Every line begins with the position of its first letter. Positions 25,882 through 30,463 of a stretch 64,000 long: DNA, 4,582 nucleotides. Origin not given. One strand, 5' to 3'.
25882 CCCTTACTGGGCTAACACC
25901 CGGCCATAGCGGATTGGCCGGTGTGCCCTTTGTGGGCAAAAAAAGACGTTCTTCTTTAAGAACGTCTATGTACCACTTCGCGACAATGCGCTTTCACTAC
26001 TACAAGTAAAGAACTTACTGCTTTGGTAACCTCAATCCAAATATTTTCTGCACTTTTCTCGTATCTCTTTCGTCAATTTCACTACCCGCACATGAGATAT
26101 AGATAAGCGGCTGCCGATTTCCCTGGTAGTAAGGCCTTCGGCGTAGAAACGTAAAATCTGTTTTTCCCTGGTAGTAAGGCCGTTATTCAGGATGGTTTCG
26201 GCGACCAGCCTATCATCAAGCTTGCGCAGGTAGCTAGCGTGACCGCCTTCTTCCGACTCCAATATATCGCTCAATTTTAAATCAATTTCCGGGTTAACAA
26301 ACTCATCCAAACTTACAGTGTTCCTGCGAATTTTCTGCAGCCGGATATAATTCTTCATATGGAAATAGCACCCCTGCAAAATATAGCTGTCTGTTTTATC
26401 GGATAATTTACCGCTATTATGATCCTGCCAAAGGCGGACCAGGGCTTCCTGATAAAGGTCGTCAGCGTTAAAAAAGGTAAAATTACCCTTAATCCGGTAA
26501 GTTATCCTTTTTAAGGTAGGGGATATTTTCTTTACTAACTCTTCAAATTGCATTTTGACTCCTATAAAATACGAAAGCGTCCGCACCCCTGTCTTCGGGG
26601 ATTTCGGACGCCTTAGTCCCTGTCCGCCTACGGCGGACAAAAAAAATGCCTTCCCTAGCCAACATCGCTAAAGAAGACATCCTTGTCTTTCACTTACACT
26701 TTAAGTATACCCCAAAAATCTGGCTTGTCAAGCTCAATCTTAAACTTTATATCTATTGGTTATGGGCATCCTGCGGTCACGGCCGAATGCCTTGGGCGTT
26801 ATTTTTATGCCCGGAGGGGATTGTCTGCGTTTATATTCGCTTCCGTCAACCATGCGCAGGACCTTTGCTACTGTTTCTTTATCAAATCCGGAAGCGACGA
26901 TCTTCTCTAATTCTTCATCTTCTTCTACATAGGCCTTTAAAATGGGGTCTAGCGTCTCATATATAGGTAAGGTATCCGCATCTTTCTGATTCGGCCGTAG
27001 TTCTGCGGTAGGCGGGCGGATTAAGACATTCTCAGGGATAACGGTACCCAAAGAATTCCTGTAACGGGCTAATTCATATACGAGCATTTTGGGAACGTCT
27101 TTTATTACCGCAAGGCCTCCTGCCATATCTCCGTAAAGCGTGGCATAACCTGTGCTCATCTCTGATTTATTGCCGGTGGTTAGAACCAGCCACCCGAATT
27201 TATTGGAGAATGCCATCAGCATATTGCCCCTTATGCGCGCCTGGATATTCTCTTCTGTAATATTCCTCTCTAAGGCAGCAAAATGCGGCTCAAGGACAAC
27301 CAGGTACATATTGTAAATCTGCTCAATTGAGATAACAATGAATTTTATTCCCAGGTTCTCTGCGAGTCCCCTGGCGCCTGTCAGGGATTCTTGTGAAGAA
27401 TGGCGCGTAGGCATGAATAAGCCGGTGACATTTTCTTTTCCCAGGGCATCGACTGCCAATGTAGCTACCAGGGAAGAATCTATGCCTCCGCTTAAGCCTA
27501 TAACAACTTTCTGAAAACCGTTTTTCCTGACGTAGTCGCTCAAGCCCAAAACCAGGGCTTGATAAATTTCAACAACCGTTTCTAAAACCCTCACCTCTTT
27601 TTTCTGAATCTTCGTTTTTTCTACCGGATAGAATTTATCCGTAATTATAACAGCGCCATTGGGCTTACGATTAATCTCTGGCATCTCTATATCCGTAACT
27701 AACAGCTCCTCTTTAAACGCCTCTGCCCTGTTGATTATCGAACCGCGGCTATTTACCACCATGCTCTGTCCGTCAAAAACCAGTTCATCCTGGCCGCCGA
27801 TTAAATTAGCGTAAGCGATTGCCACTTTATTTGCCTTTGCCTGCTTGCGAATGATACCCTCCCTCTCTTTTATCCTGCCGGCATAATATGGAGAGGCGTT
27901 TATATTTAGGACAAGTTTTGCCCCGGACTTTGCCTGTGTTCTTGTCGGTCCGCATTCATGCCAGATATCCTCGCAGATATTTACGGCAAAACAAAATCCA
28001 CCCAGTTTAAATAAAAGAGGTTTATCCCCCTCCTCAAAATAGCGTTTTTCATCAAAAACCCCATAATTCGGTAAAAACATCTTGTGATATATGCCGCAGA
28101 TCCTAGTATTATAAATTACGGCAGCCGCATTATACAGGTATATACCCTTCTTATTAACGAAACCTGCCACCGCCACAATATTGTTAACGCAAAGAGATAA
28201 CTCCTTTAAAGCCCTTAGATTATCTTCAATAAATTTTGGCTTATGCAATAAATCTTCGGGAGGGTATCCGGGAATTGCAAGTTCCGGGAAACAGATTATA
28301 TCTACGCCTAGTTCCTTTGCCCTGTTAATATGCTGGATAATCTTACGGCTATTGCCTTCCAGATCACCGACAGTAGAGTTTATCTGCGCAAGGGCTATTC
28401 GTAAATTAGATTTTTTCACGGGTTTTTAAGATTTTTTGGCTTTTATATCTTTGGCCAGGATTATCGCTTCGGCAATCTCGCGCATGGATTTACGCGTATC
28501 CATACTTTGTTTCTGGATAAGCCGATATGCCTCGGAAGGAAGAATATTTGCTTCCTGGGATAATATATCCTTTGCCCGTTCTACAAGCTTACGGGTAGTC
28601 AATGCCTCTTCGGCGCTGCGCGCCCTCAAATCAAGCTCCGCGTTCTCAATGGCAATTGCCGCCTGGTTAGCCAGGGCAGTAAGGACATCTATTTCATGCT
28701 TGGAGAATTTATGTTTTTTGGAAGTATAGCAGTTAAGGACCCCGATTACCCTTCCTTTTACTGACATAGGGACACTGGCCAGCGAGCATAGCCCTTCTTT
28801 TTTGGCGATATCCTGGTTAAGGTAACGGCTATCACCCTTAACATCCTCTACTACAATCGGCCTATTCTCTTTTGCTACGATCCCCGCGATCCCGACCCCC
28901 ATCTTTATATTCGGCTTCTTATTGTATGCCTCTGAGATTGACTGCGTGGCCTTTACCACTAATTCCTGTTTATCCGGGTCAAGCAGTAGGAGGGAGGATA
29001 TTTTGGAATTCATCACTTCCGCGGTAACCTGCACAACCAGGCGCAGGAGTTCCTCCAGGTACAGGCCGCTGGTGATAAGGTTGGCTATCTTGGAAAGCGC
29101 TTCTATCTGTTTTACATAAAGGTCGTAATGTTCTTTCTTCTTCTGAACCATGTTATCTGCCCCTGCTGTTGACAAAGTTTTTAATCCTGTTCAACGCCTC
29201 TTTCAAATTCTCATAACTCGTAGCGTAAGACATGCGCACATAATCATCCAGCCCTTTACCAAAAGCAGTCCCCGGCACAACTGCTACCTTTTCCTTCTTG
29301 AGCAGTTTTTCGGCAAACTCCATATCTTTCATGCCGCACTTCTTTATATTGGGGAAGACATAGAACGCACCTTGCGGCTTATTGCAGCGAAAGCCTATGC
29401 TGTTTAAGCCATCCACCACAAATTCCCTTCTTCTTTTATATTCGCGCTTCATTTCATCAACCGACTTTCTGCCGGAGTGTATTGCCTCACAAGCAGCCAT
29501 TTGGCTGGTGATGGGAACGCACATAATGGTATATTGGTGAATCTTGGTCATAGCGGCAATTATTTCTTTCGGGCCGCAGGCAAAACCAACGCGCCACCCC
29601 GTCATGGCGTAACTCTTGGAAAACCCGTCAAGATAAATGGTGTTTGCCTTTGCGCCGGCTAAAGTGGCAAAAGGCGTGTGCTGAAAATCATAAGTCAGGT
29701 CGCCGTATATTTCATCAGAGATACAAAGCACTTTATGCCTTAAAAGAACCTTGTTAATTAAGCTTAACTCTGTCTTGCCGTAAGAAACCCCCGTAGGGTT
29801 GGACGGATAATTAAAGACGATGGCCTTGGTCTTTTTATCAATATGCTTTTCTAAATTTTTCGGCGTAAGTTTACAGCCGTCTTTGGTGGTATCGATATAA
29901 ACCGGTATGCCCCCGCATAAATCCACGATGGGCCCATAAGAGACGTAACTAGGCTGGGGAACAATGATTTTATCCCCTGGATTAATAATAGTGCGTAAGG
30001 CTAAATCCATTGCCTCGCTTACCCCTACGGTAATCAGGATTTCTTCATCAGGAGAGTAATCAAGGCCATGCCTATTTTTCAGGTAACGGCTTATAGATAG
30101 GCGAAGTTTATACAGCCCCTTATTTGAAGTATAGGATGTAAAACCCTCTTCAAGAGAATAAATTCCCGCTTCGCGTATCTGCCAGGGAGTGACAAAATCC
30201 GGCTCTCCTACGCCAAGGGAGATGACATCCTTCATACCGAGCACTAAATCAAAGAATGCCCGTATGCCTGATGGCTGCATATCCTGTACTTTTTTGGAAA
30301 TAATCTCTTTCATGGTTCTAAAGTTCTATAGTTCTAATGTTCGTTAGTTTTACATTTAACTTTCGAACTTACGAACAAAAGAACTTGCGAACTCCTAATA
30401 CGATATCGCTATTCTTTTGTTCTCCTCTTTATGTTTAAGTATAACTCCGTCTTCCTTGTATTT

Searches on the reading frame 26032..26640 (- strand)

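Call 10: search_protein_families(library=pfam, proteins=[window:26032-26640:-], max_evalue=0.01)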
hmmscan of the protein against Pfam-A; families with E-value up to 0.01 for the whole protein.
window:26032-26640:- (202 aa): 6 families
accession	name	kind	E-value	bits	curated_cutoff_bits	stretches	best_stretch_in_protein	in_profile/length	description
PF00196.25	GerE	-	5.7e-07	29.5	23.5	1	155-183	3-31/57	Bacterial regulatory proteins, luxR family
PF04545.22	Sigma70_r4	-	1.6e-06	27.9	24.1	1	154-199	4-50/50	Sigma-70, region 4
PF04542.20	Sigma70_r2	-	2.8e-05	24.3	24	1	35-75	1-39/71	Sigma-70 region 2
PF13384.12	HTH_23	-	0.0047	17.1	24.6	1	161-188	9-36/50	Homeodomain-like domain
PF08281.18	Sigma70_r4_2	-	0.0055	16.8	25.7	1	154-183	10-40/54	Sigma-70, region 4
PF01133.22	ER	-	0.0067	17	25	0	28-97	31-96/98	Enhancer of rudimentary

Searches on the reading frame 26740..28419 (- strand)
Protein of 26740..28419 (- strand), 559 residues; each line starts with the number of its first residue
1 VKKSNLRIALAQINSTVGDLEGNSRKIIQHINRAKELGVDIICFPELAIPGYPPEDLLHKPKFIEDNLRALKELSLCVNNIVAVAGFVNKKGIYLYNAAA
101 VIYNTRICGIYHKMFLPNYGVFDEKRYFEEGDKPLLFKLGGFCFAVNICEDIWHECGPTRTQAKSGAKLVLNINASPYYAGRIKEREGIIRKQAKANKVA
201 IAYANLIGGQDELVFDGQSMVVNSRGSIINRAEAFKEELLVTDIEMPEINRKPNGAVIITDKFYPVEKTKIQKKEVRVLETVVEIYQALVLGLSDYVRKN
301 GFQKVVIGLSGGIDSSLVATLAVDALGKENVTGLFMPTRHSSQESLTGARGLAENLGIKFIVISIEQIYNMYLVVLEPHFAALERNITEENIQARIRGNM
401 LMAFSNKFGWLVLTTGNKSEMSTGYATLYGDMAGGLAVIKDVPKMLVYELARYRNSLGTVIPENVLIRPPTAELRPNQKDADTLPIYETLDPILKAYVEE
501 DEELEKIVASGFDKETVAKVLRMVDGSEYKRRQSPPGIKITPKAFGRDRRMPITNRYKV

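Call 10: search_protein_families(library=pfam, proteins=[window:26740-28419:-], max_evalue=0.01)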
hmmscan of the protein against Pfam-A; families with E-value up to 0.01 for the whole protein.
window:26740-28419:- (559 aa): 5 families
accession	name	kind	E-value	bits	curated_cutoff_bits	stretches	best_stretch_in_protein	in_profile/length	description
PF02540.23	NAD_synthase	-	4e-77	259.1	21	1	286-533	2-241/242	NAD synthase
PF00795.27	CN_hydrolase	-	2.6e-33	115.9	23.2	1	7-249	1-251/256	Carbon-nitrogen hydrolase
PF03054.22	tRNA_Me_trans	-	1.1e-05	25.6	20.6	1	303-372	1-79/202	tRNA methyl transferase HUP domain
PF06508.19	QueC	-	0.0053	16.7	22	1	304-373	1-68/210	Queuosine biosynthesis protein QueC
PF00733.27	Asn_synthase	-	0.0065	16.6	21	1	303-359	18-73/354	Asparagine synthase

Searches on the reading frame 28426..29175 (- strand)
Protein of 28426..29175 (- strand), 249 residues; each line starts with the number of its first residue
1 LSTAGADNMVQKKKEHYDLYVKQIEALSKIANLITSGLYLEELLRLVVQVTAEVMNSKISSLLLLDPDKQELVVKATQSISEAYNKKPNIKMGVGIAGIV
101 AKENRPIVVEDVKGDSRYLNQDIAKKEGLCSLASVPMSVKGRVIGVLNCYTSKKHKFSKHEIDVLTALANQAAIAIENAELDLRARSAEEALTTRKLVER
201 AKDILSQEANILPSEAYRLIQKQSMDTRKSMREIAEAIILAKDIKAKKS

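Call 10: search_protein_families(library=pfam, proteins=[window:28426-29175:-], max_evalue=0.01)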
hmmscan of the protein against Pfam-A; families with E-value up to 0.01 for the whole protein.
window:28426-29175:- (249 aa): 4 families
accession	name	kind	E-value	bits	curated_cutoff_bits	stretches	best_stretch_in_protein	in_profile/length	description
PF13185.12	GAF_2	-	2.4e-24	86.5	28.6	1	40-177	4-136/136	GAF domain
PF01590.32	GAF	-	3.7e-22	79.7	22.4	1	40-176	2-133/133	GAF domain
PF03861.19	ANTAR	-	4.8e-17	61.9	27.3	1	188-239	3-54/54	ANTAR domain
PF13492.12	GAF_3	-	1.4e-11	45.3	27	1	40-178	2-129/129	GAF domain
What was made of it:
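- A GAF-ANTAR gene lies at 28426-29175 (call 10).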

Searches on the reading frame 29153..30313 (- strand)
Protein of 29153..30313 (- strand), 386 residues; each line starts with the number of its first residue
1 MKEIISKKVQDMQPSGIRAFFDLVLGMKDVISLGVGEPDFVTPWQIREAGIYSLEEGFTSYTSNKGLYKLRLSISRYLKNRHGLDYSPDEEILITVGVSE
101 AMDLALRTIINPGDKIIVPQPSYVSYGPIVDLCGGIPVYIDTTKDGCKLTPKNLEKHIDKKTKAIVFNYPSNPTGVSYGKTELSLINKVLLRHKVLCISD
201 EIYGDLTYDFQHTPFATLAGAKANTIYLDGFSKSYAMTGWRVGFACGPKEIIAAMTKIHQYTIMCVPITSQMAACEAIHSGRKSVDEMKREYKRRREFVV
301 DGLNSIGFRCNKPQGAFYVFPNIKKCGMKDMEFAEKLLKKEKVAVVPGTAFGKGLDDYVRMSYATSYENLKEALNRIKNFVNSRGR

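Call 56: search_protein_families(library=pfam, proteins=[window:29153-30313:-], max_evalue=0.001)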
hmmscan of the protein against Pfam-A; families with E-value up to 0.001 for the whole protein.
window:29153-30313:- (386 aa): 3 families
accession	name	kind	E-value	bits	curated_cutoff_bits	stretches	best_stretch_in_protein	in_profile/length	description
PF00155.27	Aminotran_1_2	-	1e-71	242.5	19.7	1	28-377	1-361/361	Aminotransferase class I and II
PF01041.23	DegT_DnrJ_EryC1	-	3.8e-10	40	19.8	1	99-167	49-118/360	DegT/DnrJ/EryC1/StrS aminotransferase family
PF00266.25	Aminotran_5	-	1.7e-06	27.7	21.5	1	88-177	60-155/371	Aminotransferase class-V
